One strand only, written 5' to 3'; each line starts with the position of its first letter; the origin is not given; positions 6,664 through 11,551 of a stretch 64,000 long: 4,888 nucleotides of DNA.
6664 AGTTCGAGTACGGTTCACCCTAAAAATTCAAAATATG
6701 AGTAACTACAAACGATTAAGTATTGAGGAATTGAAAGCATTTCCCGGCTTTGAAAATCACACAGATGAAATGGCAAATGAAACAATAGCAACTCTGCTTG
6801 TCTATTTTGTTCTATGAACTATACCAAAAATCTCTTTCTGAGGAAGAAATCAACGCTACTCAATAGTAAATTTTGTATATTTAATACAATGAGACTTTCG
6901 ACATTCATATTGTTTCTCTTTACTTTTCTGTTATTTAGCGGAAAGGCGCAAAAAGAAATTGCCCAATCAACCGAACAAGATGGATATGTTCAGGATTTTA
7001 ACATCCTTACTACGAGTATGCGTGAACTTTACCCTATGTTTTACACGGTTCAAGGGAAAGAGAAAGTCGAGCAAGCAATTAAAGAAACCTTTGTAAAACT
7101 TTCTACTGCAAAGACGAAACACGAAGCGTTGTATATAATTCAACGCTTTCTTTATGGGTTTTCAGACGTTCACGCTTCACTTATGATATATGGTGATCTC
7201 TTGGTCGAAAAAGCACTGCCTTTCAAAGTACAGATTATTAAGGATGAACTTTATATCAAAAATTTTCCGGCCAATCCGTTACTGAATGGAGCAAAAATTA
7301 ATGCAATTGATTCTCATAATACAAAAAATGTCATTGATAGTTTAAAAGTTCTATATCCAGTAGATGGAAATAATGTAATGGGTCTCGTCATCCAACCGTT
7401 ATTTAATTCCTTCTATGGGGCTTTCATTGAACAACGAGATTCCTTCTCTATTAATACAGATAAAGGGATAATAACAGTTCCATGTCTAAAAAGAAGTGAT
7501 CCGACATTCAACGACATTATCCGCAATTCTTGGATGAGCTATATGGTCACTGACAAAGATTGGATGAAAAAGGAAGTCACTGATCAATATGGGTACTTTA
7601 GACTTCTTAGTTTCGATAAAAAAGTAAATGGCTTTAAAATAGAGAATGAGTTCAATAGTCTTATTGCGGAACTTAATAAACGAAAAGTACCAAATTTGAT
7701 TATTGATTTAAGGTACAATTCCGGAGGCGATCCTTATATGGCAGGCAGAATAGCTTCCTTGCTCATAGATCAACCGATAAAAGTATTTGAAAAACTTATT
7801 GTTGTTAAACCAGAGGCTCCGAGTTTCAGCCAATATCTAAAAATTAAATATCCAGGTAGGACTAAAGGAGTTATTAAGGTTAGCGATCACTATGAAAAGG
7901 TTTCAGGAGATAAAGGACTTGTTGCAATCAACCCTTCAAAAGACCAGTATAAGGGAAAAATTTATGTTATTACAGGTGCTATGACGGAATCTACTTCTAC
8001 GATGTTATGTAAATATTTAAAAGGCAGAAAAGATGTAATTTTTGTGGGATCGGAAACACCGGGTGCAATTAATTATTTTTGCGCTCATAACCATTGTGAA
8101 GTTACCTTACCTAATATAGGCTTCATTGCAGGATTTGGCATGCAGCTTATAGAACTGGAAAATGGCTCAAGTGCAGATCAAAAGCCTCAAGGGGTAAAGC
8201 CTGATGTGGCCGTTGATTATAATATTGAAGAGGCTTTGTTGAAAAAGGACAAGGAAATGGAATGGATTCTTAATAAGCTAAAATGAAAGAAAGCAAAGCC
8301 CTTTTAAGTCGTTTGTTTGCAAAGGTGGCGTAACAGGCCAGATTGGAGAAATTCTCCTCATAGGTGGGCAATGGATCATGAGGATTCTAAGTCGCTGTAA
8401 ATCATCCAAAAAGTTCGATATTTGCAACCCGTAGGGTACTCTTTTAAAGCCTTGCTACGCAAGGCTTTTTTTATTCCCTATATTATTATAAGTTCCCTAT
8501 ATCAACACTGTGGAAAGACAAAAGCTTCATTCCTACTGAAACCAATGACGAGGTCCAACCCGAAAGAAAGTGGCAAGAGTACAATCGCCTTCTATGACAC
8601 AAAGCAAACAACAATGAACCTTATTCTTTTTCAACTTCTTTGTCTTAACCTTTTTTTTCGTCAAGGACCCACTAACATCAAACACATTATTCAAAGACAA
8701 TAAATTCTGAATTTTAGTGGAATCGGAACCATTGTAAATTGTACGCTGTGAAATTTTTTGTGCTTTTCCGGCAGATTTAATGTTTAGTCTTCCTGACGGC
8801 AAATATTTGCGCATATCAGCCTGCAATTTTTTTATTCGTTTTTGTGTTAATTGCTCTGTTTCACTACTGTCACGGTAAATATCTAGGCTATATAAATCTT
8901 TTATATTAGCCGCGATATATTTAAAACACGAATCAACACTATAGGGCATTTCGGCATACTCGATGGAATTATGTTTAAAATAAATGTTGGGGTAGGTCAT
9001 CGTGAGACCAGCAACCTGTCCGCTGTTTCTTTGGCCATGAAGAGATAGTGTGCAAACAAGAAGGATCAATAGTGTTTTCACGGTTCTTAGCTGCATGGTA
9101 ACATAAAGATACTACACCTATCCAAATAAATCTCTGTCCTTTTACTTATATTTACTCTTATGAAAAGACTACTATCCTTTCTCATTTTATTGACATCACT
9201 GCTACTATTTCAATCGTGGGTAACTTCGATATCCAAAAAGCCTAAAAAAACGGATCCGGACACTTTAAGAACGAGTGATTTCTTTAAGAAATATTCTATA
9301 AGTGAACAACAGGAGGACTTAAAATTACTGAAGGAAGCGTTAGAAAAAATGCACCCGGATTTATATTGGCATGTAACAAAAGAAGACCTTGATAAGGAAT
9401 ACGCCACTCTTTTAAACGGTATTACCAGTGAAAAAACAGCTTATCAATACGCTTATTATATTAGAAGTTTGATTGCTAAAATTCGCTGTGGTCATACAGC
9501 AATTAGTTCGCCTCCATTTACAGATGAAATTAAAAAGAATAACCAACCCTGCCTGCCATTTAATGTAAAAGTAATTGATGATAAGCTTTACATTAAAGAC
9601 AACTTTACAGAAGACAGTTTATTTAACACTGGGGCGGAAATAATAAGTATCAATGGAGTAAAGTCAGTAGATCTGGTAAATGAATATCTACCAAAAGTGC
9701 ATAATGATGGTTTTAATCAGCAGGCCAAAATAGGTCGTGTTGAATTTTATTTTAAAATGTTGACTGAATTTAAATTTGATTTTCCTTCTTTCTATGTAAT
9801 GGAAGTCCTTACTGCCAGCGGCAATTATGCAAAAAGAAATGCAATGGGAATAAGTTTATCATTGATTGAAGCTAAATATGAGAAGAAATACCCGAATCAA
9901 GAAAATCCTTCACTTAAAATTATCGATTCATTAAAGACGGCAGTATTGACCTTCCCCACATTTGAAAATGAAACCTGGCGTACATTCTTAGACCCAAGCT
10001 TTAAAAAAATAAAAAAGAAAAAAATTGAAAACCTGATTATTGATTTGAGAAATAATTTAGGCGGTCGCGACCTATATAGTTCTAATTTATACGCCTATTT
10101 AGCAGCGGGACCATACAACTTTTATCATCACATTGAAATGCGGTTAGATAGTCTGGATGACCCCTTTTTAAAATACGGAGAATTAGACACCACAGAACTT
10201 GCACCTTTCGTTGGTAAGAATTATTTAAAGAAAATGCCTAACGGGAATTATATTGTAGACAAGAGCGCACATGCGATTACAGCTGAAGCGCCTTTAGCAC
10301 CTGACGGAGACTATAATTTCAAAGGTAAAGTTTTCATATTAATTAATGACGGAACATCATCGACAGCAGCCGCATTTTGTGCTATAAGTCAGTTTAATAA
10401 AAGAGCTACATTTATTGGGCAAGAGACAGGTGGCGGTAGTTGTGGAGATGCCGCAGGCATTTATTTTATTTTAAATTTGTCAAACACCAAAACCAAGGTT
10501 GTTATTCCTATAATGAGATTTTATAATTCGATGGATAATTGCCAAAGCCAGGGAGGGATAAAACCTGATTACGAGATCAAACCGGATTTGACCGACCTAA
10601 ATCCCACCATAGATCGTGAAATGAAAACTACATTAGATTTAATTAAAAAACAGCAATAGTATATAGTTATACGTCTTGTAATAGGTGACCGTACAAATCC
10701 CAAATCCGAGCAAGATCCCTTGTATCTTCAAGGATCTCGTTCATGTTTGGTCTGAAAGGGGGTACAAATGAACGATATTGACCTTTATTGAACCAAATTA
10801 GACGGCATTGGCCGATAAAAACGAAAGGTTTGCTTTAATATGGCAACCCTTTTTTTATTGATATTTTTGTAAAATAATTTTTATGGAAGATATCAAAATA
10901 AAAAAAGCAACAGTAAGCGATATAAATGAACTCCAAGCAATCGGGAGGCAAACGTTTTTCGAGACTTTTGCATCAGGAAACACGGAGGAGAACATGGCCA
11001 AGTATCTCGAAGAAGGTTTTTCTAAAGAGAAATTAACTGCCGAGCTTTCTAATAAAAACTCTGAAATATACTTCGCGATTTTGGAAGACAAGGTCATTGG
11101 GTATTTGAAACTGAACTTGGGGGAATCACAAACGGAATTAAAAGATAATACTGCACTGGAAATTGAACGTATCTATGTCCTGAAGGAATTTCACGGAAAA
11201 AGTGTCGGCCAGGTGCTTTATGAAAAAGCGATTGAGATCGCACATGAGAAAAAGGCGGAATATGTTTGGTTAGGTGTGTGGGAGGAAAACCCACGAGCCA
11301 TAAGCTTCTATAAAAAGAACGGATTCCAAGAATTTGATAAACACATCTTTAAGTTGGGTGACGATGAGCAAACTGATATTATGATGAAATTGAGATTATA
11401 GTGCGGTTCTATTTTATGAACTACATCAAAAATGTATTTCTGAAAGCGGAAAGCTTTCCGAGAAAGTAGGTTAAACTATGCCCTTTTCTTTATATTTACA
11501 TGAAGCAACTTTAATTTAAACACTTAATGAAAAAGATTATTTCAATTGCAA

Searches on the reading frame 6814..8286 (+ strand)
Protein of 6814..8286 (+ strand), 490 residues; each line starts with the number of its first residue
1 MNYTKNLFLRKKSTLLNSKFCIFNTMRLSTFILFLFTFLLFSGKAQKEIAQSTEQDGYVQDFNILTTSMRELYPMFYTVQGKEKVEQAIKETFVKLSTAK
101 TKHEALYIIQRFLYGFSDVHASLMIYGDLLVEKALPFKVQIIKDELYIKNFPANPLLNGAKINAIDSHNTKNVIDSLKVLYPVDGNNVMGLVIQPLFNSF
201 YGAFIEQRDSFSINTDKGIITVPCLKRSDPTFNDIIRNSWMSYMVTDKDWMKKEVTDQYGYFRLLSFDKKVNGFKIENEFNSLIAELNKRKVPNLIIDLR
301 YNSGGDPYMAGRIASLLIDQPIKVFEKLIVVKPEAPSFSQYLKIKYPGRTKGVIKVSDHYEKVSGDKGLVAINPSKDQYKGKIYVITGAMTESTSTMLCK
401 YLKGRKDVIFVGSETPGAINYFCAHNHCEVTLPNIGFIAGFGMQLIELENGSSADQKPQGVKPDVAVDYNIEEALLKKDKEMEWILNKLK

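Call 64: search_protein_families(library=pfam, proteins=[window:6814-8286:+], max_evalue=0.00001)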
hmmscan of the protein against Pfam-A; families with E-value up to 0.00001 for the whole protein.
window:6814-8286:+ (490 aa): 1 family
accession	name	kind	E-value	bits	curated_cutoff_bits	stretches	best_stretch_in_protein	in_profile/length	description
PF03572.23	Peptidase_S41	-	7.9e-16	58.5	24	1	259-466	2-164/165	Peptidase family S41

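Call 72: find_encoding_contigs(protein=window:6814-8286:+, flank=10000, max_places=2)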
Protein window:6814-8286:+ (490 aa): no gene with exactly this product is on record in the collection.

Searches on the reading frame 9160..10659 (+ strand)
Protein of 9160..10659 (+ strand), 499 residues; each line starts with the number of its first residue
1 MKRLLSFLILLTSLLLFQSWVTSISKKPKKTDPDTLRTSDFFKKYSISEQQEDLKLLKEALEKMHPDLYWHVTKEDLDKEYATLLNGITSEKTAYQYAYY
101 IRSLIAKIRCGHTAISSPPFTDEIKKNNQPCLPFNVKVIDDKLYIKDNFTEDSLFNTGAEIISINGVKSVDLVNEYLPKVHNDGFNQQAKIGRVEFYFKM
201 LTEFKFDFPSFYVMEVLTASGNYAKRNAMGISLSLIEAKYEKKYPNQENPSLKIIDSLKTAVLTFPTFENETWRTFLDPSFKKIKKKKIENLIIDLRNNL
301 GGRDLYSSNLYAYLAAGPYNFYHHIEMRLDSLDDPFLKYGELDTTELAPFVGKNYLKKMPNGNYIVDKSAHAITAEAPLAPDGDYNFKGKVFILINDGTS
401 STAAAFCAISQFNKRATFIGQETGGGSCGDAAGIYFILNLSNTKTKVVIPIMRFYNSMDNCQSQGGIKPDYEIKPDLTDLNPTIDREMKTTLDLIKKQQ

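Call 64: search_protein_families(library=pfam, proteins=[window:9160-10659:+], max_evalue=0.00001)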
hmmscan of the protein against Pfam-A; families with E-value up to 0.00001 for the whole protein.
window:9160-10659:+ (499 aa): 1 family
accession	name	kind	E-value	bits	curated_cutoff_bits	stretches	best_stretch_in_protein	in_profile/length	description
PF03572.23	Peptidase_S41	-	7.2e-21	74.9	24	1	259-473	1-165/165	Peptidase family S41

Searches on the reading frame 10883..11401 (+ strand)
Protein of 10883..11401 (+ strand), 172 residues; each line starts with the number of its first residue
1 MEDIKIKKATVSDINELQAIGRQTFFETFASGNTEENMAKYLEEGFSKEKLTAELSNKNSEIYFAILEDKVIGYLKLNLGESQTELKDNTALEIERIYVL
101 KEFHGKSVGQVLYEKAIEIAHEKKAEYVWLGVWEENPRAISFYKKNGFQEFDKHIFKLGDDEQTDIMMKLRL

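Call 64: search_protein_families(library=pfam, proteins=[window:10883-11401:+], max_evalue=0.00001)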
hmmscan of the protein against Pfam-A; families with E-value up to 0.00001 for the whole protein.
window:10883-11401:+ (172 aa): 4 families
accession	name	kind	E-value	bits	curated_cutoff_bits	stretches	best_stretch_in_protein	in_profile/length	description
PF00583.31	Acetyltransf_1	-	2.9e-18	66.7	20.7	1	44-148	14-116/116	Acetyltransferase (GNAT) family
PF13508.13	Acetyltransf_7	-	3.1e-13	50.4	27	1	59-150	2-84/84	Acetyltransferase (GNAT) domain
PF13673.13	Acetyltransf_10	-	1.1e-10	42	23.6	1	34-155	6-114/128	Acetyltransferase (GNAT) domain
PF13302.13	Acetyltransf_3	-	2.8e-06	28.5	25.4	1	10-149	8-138/138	Acetyltransferase (GNAT) domain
